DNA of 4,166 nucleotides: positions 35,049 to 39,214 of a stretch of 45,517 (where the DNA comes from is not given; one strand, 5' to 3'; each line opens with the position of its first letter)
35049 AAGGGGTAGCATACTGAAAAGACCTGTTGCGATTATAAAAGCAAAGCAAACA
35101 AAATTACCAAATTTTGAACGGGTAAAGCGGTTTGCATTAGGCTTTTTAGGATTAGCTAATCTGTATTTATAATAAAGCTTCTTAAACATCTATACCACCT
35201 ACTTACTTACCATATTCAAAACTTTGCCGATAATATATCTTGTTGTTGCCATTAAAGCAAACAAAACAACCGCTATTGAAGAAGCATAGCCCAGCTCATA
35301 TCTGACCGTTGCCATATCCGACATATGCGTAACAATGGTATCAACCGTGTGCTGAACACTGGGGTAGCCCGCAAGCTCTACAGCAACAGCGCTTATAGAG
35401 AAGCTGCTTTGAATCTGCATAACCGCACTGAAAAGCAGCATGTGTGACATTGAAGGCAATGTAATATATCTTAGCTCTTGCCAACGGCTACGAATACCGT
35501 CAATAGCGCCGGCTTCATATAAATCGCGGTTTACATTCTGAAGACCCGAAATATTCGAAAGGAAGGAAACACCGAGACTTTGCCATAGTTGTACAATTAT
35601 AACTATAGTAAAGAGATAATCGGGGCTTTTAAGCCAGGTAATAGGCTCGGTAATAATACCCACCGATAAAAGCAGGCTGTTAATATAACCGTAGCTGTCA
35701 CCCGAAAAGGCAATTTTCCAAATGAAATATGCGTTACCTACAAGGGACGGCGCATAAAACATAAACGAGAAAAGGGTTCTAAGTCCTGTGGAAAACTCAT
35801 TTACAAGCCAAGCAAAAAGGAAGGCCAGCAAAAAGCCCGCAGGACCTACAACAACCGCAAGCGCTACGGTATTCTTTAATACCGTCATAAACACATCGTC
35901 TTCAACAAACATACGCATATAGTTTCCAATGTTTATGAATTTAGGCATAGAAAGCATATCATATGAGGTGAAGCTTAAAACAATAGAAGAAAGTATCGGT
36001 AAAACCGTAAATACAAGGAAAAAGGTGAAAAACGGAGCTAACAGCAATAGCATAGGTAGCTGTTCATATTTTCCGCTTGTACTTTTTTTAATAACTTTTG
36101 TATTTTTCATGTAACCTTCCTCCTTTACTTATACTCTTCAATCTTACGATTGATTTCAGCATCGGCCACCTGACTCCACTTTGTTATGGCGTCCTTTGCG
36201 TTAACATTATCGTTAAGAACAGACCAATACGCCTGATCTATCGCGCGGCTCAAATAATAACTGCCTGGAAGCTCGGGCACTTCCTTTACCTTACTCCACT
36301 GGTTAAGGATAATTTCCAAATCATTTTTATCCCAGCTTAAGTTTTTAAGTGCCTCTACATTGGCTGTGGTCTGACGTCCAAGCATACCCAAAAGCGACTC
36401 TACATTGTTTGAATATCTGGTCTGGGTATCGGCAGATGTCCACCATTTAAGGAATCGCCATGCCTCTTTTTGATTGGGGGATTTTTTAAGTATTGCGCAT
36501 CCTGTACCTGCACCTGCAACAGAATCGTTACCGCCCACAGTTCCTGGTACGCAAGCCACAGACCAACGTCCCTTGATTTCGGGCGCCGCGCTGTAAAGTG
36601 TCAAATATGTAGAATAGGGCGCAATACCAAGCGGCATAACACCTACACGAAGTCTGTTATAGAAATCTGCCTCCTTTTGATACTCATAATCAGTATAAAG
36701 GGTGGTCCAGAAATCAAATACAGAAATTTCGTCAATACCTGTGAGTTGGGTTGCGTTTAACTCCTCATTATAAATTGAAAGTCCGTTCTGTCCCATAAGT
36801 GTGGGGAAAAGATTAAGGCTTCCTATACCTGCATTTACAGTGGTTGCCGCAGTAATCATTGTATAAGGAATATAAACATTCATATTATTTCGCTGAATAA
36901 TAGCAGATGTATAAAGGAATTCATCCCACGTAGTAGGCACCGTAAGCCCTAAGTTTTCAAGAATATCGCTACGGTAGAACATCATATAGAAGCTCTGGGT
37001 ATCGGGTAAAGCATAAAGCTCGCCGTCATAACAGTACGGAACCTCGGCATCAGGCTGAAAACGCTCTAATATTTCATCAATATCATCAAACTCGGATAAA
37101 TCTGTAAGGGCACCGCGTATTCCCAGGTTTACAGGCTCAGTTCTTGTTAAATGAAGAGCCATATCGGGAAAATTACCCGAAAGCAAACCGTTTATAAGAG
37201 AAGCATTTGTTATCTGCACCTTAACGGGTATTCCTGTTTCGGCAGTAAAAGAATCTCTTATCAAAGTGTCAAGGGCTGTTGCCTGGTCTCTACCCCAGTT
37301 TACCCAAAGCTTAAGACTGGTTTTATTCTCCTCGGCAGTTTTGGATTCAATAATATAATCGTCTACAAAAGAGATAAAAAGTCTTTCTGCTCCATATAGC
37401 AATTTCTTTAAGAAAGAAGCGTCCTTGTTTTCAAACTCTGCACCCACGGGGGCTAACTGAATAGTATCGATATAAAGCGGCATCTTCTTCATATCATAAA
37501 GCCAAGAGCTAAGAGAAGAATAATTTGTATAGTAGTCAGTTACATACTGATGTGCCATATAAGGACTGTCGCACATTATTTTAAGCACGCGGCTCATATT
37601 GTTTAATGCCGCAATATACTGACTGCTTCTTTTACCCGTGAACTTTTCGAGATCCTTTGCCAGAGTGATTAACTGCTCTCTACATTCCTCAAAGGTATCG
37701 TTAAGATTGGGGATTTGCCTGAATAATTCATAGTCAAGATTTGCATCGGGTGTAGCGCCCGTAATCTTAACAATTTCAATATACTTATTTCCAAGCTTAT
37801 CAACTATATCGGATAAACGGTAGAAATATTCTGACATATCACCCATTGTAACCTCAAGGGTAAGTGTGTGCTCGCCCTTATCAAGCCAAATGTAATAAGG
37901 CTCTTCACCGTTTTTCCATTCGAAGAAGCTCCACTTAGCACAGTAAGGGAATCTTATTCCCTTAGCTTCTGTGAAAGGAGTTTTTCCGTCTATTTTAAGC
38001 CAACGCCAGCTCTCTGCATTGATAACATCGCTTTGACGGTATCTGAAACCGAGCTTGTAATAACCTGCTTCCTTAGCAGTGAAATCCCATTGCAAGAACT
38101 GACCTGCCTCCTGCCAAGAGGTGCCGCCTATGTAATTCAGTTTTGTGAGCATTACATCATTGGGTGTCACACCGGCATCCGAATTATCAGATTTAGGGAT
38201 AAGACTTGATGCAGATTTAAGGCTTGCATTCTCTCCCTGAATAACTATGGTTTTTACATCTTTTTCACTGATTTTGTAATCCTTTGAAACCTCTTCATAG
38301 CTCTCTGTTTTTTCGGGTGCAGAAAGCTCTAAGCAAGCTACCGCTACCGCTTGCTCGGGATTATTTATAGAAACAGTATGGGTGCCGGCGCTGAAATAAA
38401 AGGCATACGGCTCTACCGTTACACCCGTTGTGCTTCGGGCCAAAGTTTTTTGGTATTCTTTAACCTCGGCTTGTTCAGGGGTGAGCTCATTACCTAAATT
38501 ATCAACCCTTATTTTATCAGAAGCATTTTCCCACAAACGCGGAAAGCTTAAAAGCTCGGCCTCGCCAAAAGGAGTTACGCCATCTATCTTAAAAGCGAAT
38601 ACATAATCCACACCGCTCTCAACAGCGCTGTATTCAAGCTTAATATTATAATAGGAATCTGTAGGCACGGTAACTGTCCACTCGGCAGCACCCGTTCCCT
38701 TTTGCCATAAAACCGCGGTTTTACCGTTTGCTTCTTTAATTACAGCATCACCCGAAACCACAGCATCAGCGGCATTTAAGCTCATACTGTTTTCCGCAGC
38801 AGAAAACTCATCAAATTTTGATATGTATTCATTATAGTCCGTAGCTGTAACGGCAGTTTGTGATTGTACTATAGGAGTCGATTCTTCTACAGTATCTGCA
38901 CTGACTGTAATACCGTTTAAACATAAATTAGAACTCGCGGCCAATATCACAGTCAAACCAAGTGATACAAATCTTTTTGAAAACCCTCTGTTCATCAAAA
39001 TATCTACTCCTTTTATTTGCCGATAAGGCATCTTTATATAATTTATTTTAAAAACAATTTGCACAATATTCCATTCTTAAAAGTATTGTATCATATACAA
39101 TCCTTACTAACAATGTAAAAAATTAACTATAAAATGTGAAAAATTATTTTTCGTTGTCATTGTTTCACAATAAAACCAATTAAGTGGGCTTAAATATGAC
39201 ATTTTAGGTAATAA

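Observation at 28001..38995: Seven-gene membrane module: two ABC permease pairs around an NHL/TPR-Yip1 protein and an orphan lipoprotein, with no ATPase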

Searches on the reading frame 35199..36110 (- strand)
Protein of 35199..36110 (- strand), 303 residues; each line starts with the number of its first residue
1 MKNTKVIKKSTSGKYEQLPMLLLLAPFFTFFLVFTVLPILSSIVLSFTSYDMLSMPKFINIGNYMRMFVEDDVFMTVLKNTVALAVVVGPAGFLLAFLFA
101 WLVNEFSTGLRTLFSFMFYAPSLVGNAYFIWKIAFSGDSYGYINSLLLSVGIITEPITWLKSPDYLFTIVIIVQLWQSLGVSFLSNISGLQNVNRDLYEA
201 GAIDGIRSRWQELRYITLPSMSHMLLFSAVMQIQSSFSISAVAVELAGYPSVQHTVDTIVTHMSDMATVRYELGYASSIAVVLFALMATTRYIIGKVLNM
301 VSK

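Call 5: search_protein_families(library=pfam, proteins=[window:35199-36110:-], max_evalue=0.01)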
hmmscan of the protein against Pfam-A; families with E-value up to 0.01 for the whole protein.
window:35199-36110:- (303 aa): 1 family
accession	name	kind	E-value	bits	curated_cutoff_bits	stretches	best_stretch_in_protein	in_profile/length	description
PF00528.27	BPD_transp_1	-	8.9e-11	42.3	26.4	1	92-296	1-176/184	Binding-protein-dependent transport system inner membrane component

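Call 6: search_protein_families(library=ncbifam, proteins=[window:35199-36110:-], max_evalue=0.01)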
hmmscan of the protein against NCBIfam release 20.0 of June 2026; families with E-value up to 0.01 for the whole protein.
window:35199-36110:- (303 aa): 6 families
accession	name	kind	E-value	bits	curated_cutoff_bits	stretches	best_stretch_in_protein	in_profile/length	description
NF007044.0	PRK09497.1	equivalog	2.3e-13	50.3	348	1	26-300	14-280/285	spermidine/putrescine ABC transporter permease PotB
NF040931.1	ABC_arch_GlcT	equivalog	5.2e-12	46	360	1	27-287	7-262/278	glucose ABC transporter permease GlcT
NF007852.0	PRK10561.1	equivalog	3.8e-10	40.1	335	1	17-287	12-277/295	sn-glycerol-3-phosphate ABC transporter permease UgpA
NF008232.0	PRK10999.1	equivalog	1.7e-07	30.3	392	1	65-226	284-433/520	maltose ABC transporter permease MalF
NF043074.1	MMSYN1_0196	equivalog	0.00067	19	350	1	21-107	11-96/277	spermidine/putrescine ABC transporter permease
NF007963.0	PRK10683.1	equivalog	0.0065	15.9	489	0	47-201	69-218/317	putrescine ABC transporter permease PotH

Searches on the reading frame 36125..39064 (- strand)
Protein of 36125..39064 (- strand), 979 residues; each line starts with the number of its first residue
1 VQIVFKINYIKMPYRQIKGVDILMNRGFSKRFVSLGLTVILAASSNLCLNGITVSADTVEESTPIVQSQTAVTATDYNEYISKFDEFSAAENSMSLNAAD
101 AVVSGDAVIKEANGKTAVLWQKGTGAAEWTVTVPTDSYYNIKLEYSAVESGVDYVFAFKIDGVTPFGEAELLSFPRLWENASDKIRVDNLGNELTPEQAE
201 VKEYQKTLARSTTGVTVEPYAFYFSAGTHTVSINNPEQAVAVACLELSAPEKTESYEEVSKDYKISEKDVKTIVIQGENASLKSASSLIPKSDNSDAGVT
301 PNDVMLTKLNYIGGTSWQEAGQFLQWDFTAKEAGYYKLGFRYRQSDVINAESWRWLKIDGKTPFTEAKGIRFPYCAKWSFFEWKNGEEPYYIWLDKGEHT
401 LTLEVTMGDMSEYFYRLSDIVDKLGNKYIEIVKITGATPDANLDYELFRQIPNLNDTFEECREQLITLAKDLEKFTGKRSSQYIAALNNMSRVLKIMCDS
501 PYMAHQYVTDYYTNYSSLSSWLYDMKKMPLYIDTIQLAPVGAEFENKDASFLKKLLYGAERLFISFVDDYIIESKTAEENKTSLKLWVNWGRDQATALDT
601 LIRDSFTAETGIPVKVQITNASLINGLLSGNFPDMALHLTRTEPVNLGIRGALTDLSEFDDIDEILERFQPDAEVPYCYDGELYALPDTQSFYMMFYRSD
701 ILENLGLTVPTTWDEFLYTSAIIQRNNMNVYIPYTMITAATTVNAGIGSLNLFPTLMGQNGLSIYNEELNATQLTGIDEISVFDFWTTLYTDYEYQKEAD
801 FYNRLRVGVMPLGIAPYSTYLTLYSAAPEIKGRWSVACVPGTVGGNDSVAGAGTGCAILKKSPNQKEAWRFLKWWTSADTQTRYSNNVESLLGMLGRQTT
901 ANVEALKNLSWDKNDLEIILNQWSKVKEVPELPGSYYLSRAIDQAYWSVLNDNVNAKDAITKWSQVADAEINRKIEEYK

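Call 5: search_protein_families(library=pfam, proteins=[window:36125-39064:-], max_evalue=0.01)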
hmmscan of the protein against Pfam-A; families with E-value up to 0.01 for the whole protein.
window:36125-39064:- (979 aa): 2 families
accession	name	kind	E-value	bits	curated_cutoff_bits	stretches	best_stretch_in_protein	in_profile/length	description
PF13416.11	SBP_bac_8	-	1.1e-19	71.7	27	1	604-886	4-254/279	Bacterial extracellular solute-binding protein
PF01547.30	SBP_bac_1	-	5.8e-17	63.1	26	1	597-881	9-306/307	Bacterial extracellular solute-binding protein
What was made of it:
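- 36125..38995 (-): SBPx: a 956-aa secreted giant solute-binding protein. It has a cleavable signal peptide, two CBM6/35-like beta-sandwich domains (about aa 60-225 and 250-382), a helical bundle (about 387-503) and a C-terminal SBP_bac_1/8 domain. It has no lipobox. Pfam (call 5).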

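Call 6: search_protein_families(library=ncbifam, proteins=[window:36125-39064:-], max_evalue=0.01)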
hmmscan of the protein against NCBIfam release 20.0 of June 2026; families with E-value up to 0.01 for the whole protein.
window:36125-39064:- (979 aa): 2 families
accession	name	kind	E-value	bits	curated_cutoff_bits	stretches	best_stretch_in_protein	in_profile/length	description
TIGR03851.1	chitin_NgcE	equivalog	7.9e-07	28.4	399.65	1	654-732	123-202/450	N-acetylglucosamine/diacetylchitobiose ABC transporter substrate-binding protein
TIGR03850.1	bind_CPR_0540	equivalog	4.7e-05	22.2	299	1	676-728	145-196/437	carbohydrate ABC transporter substrate-binding protein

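Call 36: find_homologous_proteins(query=window:36125-38995:-, max_evalue=0.00001)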
Query window:36125-38995:- (956 aa): 598 proteins with E <= 0.00001 among 8000 candidates; the best 120 are listed.
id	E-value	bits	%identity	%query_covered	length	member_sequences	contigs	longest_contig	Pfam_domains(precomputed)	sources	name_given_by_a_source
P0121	0.0e+0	2019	92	100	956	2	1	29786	PF13416.12,PF01547.31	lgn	-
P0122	0.0e+0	1690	77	100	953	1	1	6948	PF13416.12,PF01547.31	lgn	-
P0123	0.0e+0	1645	75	100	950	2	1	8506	PF13416.12,PF01547.31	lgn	-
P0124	0.0e+0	1627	74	99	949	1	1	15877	PF13416.12,PF01547.31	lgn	-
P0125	0.0e+0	1601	72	100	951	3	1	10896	PF13416.12,PF01547.31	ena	-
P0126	0.0e+0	1558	69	100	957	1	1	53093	PF13416.12,PF01547.31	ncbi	-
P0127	0.0e+0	1552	70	99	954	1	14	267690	PF13416.12,PF01547.31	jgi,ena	-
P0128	0.0e+0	1547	69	100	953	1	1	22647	PF13416.12,PF01547.31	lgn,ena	-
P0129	0.0e+0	1543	70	100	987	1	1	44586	PF13416.12,PF01547.31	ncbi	-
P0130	0.0e+0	1541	70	100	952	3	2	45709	PF13416.12,PF01547.31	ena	-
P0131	0.0e+0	1539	70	100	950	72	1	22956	PF13416.12,PF01547.31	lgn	-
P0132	0.0e+0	1536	71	97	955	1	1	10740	PF13416.12,PF01547.31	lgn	-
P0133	0.0e+0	1534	69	100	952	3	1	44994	PF13416.12,PF01547.31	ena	-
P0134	0.0e+0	1531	69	100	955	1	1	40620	PF13416.12,PF01547.31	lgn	-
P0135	0.0e+0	1530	69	100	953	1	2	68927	PF13416.12,PF01547.31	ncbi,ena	-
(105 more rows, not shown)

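Call 59: predict_structure(alignment_id=A3)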
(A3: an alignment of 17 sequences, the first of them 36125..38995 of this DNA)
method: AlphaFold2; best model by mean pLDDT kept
length: 956 residues; sequences in the alignment: 17
mean_pLDDT: 59.5   pTM: 0.50
mean pLDDT of the five models: 59.5, 57.8, 56.0, 53.7, 52.6
residues with pLDDT >= 90: 131; 70-90: 243; 50-70: 181; < 50: 401
segments of 3 or more residues with pLDDT < 50: 1-51, 165-171, 265-294, 412-420, 525-557, 566-571, 595-629, 645-652, 662-679, 681-684, 687-751, 766-834, 862-889, 902-912, 926-930, 954-956
pLDDT, mean of each block of 10 residues (from residue 1): 41 39 29 22 25 73 79 94 90 90 93 91 82 90 87 80 48 72 84 81 92 88 91 89 82 81 51 30 26 60 90 89 64 92 88 80 86 94 83 85 67 46 64 89 89 66 78 69 61 69 73 87 54 41 31 43 52 61 74 52 37 28 33 67 47 50 36 41 47 44 30 26 25 36 38 51 46 40 35 25 25 23 27 52 73 57 38 30 39 53 40 51 49 65 65 49
secondary structure, 60 per line:
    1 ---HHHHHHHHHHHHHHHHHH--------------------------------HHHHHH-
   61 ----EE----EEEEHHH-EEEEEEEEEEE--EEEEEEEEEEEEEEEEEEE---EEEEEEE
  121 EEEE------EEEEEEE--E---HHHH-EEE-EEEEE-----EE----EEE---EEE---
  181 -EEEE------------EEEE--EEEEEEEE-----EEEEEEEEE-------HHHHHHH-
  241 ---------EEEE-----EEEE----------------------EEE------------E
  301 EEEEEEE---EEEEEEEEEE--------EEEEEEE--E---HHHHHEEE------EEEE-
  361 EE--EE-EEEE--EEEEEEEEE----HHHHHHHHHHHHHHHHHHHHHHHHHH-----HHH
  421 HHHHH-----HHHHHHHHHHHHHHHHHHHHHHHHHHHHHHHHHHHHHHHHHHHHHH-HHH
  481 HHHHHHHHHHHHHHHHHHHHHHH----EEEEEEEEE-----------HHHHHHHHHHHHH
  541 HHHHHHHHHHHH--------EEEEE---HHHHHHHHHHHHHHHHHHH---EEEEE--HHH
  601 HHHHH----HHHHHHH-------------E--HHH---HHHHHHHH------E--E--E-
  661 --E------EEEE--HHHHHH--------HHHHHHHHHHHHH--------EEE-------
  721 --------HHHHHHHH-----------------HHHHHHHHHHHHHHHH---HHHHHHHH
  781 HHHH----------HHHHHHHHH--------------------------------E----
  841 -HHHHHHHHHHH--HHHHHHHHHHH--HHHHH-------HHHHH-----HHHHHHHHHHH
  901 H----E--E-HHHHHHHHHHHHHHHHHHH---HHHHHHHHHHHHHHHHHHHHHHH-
elements in order (helices of 4 or more, strands of 3 or more residues): H4-21 H54-59 E71-74 E79-89 E92-110 E114-124 E131-137 H144-147 E149-151 E153-157 E169-171 E175-177 E182-185 E198-201 E204-211 E217-225 H233-239 E250-253 E259-262 E285-287 E300-307 E311-320 E329-335 H342-346 E347-349 E356-359 E368-371 E374-382 H387-412 H418-425 H431-476 H478-503 E508-516 H528-552 E561-565 H569-587 E591-595 H598-605 H610-616 H639-646 E670-673 H676-681 H690-702 E711-713 H729-736 H754-769 H773-784 H795-803 H842-852 H855-865 H868-872 H880-884 H890-901 H911-929 H933-955
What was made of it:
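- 36125..38995 (-): AF2 model with confident N-terminal domains (call 59).
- The SBP part of the SBPx model has low confidence (call 59).
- Tried and rejected: The SBP domain of the SBPx AF2 model was of low confidence, so I did not use it (call 59).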

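Call 62: fold_search(model_id=the predicted structure, library=pdb)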
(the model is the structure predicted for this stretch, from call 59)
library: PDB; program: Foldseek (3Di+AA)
matches with E <= 10: 893; with E <= 0.001: 85
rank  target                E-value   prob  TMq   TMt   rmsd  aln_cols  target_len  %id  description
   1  5x7o_A                6.8e-09  1.00  0.11  0.09  15.8       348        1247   13  Crystal structure of Paenibacillus sp. 598K alpha-1,6-glucosyltransferase (released 2017-07-26)
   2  3zm8_A                1.2e-06  1.00  0.11  0.24   8.3       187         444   11  Crystal structure of Podospora anserina GH26-CBM35 beta-(1,4)- mannanase (released 2013-04-17)
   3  2cdo_C                1.9e-06  1.00  0.11  0.64   7.1       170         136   18  structure of agarase carbohydrate binding module in complex with neoagarohexaose (released 2006-02-16)
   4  7zvo                  2.0e-06  1.00  0.10  0.66  13.2       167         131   14  Structure of CBM BT0996-C from Bacteroides thetaiotaomicron (released 2023-02-08)
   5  3wnk                  2.3e-06  1.00  0.12  0.15  18.1       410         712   10  Crystal Structure of Bacillus circulans T-3040 cycloisomaltooligosaccharide glucanotransferase (released 2014-02-05)
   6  2cdp_D                2.5e-06  1.00  0.11  0.68   4.9       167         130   17  Structure of a CBM6 in complex with neoagarohexaose (released 2006-02-08)
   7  2cdp_C                2.7e-06  1.00  0.10  0.70   8.1       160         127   18  Structure of a CBM6 in complex with neoagarohexaose (released 2006-02-08)
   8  2cdo_B                3.5e-06  1.00  0.11  0.64   7.0       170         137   17  structure of agarase carbohydrate binding module in complex with neoagarohexaose (released 2006-02-16)
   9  2vzp_B                3.7e-06  1.00  0.11  0.69   5.9       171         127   12  Atomic Resolution Structure of the C-terminal CBM35 from Amycolatopsis orientalis exo-chitosanase CsxA (released 2009-01-13)
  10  3wnp_A                3.7e-06  1.00  0.12  0.17  16.7       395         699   11  D308A, F268V, D469Y, A513V, and Y515S quintuple mutant of Bacillus circulans T-3040 cycloisomaltooligosaccharide gluca (released 2014-02-05)
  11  2cdp_B                3.9e-06  1.00  0.10  0.66   8.8       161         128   18  Structure of a CBM6 in complex with neoagarohexaose (released 2006-02-08)
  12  2cdp_A                4.1e-06  1.00  0.11  0.65   8.0       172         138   17  Structure of a CBM6 in complex with neoagarohexaose (released 2006-02-08)
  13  2cdo_A                4.6e-06  1.00  0.10  0.58   8.9       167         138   16  structure of agarase carbohydrate binding module in complex with neoagarohexaose (released 2006-02-16)
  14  3wno_A                7.0e-06  1.00  0.11  0.15  18.0       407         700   10  D308A mutant of Bacillus circulans T-3040 cycloisomaltooligosaccharide glucanotransferase complexed with cycloisomalto (released 2014-02-05)
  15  3wnl_A                7.8e-06  1.00  0.12  0.16  18.0       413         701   11  D308A mutant of Bacillus circulans T-3040 cycloisomaltooligosaccharide glucanotransferase complexed with isomaltohexao (released 2014-02-05)
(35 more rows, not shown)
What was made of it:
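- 36125..38995 (-): Foldseek hits to CBM6/CBM35 structures (call 62).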

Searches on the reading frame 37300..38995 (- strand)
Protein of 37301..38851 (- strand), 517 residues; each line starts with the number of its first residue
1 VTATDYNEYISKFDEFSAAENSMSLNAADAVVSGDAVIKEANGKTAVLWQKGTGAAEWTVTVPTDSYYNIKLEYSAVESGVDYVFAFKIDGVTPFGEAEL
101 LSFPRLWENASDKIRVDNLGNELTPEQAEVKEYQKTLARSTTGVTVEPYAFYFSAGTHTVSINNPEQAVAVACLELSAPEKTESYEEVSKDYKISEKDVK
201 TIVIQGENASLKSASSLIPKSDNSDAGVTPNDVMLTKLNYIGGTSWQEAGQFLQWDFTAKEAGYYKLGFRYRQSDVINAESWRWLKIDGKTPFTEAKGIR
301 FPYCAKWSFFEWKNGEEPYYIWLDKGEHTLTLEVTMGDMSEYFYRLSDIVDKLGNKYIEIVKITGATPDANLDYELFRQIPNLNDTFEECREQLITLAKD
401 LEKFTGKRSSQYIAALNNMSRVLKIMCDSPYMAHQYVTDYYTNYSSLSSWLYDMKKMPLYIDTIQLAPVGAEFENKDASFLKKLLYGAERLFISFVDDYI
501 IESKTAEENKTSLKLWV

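Call 52: search_protein_families(library=pfam, proteins=[window:37300-38995:-], max_evalue=1)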
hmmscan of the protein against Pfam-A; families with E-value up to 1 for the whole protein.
window:37300-38995:- (565 aa): 3 families
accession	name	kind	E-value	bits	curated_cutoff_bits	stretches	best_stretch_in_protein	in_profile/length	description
PF25275.1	Golvesin_C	-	0.036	14.6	31.6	0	98-126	37-65/132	Golvesin C-terminal domain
PF16990.11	CBM_35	-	0.049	14.4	28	0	96-125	30-59/121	Carbohydrate binding module (family 35)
PF17390.7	Bac_rhamnosid_C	-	0.17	12.2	22.1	1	85-124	28-67/78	Bacterial alpha-L-rhamnosidase C-terminal domain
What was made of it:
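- On CBM6 / CBM35: Pfam CBM_35 is below threshold here (E 0.049, call 52), but is on record for four homologues (call 36).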

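Call 74: search_dna_similar(query=window:37301-38851:-, collection=plasmids, mode=protein, max_evalue=0.001, max_rows=20)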
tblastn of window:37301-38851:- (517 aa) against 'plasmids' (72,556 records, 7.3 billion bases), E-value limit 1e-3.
Records with a match: 2; places in all: 2; records where one place covers at least 80% of the query: 2.
Best place of each record, by identity: <60% 2.
By first word of the organism name: Butyrivibrio 1; Paenibacillus 1.
By predicted mobility (MOB-suite, as given by PLSDB): non-mobilizable 2.
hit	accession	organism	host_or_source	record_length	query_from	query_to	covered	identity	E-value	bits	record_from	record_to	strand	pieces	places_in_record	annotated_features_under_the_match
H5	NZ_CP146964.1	Butyrivibrio fibrisolvens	Bovinae,Bovine rumen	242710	5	517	99%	28.4%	1e-55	208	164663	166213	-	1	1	extracellular solute-binding protein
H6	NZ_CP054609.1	Paenibacillus cellulosilyticus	cell culture,soil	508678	6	517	99%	25.8%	3e-38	157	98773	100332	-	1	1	extracellular solute-binding protein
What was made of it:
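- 36125..38995 (-): The N-terminal extension hits only the two module-bearing plasmids (call 74).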
